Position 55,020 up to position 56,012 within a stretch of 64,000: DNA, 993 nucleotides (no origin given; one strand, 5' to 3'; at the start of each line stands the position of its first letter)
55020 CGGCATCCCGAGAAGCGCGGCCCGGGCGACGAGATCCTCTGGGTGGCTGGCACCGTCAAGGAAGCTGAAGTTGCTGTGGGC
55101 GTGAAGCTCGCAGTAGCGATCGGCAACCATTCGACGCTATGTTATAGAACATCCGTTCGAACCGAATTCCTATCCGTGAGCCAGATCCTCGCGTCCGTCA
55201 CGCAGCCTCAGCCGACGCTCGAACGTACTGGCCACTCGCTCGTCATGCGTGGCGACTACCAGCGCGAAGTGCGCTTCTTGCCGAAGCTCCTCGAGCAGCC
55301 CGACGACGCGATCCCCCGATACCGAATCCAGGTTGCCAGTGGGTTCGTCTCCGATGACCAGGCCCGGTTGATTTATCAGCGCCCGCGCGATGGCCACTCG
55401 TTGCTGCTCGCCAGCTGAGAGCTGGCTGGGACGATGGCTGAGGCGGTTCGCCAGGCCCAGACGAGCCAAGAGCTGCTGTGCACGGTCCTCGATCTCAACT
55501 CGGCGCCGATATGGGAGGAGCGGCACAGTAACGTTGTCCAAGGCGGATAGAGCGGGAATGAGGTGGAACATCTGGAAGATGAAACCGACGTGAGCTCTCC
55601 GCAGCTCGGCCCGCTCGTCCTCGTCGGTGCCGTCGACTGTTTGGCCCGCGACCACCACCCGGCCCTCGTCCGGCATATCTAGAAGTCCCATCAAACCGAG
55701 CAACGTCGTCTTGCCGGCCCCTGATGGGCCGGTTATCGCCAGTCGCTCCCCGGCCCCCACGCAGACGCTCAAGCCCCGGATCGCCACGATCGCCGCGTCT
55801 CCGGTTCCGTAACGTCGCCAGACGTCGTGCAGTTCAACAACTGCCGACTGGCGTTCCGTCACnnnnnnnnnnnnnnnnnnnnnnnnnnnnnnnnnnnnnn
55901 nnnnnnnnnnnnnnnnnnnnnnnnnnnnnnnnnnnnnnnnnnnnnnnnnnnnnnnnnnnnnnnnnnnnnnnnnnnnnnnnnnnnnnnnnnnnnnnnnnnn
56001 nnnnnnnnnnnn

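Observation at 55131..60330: Lower-GC three-gene island (secreted mini-protein, giant FtsX/pseudo-peptidase permease, MacB-type ATPase) inserted directly upstream of the SOS-boxed dnaE2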

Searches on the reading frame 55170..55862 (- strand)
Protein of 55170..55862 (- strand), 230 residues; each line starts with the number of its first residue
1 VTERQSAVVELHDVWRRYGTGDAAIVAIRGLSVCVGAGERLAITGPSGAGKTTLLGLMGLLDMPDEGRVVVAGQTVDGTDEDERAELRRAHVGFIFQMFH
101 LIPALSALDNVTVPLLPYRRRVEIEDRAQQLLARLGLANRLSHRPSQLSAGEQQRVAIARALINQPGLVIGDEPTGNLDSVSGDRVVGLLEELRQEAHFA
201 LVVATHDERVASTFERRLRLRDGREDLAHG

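Call 7: search_protein_families(library=pfam, proteins=[window:55170-55862:-], max_evalue=0.1)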
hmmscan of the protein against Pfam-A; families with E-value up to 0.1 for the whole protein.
window:55170-55862:- (230 aa): 10 families
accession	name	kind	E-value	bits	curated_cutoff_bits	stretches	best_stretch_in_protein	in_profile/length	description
PF00005.33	ABC_tran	-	2.6e-32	112.7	25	1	29-175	2-136/137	ABC transporter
PF13304.12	AAA_21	-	0.00018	22.2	27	1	42-62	3-24/304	AAA domain, putative AbiEii toxin, Type IV TA system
PF13191.12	AAA_16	-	0.002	19.1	32.6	1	35-155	21-104/167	AAA ATPase domain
PF13555.12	AAA_29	-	0.0025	18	27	1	40-61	24-46/61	P-loop containing region of AAA domain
PF02463.25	SMC_N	-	0.011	15.6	40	1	43-219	29-210/220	RecF/RecN/SMC N terminal domain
PF13401.12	AAA_22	-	0.02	15.6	27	1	41-89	8-52/130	AAA domain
PF13238.12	AAA_18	-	0.028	15.3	29.4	0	42-58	2-18/128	AAA domain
PF03266.21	NTPase_1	-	0.047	14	23.9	0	40-55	1-16/168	NTPase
PF13481.12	AAA_25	-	0.058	13.4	27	0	35-55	30-50/195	AAA domain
PF13521.12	AAA_28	-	0.076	13.7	27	0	41-58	2-19/164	AAA domain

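Call 8: search_protein_families(library=ncbifam, proteins=[window:55170-55862:-], max_evalue=0.1)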
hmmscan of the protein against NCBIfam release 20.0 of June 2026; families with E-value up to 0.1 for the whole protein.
window:55170-55862:- (230 aa): 197 families (the best 25 are shown)
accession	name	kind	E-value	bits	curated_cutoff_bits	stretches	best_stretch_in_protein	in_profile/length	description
TIGR02211.1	LolD_lipo_ex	equivalog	2.3e-66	223.5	307.75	1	10-224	3-218/221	lipoprotein-releasing ABC transporter ATP-binding protein LolD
NF007826.0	PRK10535.1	equivalog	8e-64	216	966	1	6-224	2-220/648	macrolide ABC transporter ATP-binding protein/permease MacB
NF007879.0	PRK10584.1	equivalog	9.9e-63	211.9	336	1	7-224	5-223/228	putative ABC transporter ATP-binding protein YbbA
NF008639.0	PRK11629.1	equivalog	1.8e-62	210.8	360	1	8-224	6-223/234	lipoprotein-releasing ABC transporter ATP-binding protein LolD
TIGR02673.1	FtsE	equivalog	2.2e-54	184.4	264.85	1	8-223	1-213/214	cell division ATP-binding protein FtsE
TIGR02982.1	heterocyst_DevA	subfamily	3.8e-53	180.3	295.8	1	8-224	1-218/220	ABC exporter ATP-binding subunit, DevA family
NF038007.1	ABC_ATP_DarD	equivalog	4.9e-52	176.6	375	1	10-224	3-217/218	darobactin export ABC transporter ATP-binding protein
TIGR03608.1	L_ocin_972_ABC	subfamily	1.6e-47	161.7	254.85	1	26-219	12-205/206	putative bacteriocin export ABC transporter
TIGR02315.1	ABC_phnC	equivalog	4.7e-41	140.8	266.1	1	9-218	2-216/243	phosphonate ABC transporter ATP-binding protein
NF040933.2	ABC_arch_GlcV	equivalog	2.1e-40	138.7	450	1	9-210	3-204/357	glucose ABC transporter ATP-binding protein GlcV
NF007027.0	PRK09493.1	equivalog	2.4e-40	138.4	379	1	9-219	2-207/240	glutamine ABC transporter ATP-binding protein GlnQ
TIGR03005.1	ectoine_ehuA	equivalog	2.4e-38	131.8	345.4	1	9-218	1-217/252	ectoine/hydroxyectoine ABC transporter ATP-binding protein EhuA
NF008428.0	PRK11264.1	equivalog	8.7e-38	130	406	1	27-213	18-209/250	L-cystine ABC transporter ATP-binding protein TcyN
TIGR03265.1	PhnT2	equivalog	8.4e-37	127.2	457.7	1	8-213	4-200/353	putative 2-aminoethylphosphonate ABC transporter ATP-binding protein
NF008338.0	PRK11124.1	equivalog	6e-36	124.2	369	1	28-213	18-206/242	arginine ABC transporter ATP-binding protein ArtP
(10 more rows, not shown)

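Call 69: search_protein_families(library=padloc, proteins=[window:55170-55862:-], max_evalue=0.01)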
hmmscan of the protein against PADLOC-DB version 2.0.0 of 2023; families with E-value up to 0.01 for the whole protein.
window:55170-55862:- (230 aa): 7 families
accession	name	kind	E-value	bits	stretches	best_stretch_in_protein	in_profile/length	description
PDLC04135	mad3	-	1.4e-23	82.1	2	122-223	236-340/374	mads_3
PDLC04140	mad8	-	2.3e-06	25.4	1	37-209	26-235/314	mads_8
PDLC02914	ATPase-Toprim_I-B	-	0.00013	19.3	1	145-207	182-244/443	-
PDLC04164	AriA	-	0.00056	17.6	0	120-207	147-232/253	-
PDLC02980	AriA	-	0.0019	16.2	0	42-61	3-22/304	-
PDLC04213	HEC-02A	-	0.0023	15.5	0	161-215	227-280/337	-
PDLC00511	JetC1|JetC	-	0.0097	11.9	0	42-63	43-65/1108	DUF3584 domain; MukB-like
